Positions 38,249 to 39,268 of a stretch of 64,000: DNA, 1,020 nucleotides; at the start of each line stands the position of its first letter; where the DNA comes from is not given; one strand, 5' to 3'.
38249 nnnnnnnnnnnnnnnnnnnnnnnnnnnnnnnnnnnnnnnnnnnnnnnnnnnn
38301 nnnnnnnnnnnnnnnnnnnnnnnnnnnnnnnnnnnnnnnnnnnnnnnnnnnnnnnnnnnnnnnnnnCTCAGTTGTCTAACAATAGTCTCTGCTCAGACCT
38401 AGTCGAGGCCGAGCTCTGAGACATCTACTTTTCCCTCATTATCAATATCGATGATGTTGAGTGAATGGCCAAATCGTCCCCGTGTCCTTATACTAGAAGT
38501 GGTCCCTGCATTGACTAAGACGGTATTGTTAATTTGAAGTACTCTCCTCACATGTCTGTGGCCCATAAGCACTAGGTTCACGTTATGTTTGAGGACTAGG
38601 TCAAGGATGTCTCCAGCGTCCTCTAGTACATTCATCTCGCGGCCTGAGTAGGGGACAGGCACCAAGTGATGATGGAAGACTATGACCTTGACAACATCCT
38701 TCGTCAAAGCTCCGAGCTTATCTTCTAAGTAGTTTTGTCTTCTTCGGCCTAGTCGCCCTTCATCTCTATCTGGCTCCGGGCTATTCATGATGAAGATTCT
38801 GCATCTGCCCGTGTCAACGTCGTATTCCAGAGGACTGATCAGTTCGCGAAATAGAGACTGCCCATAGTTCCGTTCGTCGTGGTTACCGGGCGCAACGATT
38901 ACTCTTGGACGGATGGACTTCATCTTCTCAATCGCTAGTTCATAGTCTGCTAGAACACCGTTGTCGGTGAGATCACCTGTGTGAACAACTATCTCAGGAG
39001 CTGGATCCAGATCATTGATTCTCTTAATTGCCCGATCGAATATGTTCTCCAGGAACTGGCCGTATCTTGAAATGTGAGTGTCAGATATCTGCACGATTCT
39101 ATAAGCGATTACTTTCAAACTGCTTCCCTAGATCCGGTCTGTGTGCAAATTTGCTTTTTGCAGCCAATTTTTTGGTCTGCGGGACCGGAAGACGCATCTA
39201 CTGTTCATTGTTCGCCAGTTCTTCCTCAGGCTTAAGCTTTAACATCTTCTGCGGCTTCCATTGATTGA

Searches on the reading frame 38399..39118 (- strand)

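Call 81: search_protein_families(library=pfam, proteins=[window:38399-39118:-], max_evalue=0.000001)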
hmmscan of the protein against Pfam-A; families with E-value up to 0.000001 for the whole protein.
window:38399-39118:- (239 aa): 2 families
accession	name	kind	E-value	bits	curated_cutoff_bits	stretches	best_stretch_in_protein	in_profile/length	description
PF00149.33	Metallophos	-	2.5e-18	67.6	21.5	1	7-190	2-190/191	Calcineurin-like phosphoesterase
PF12850.12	Metallophos_2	-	1e-13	52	27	1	7-226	2-152/154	Calcineurin-like phosphoesterase superfamily domain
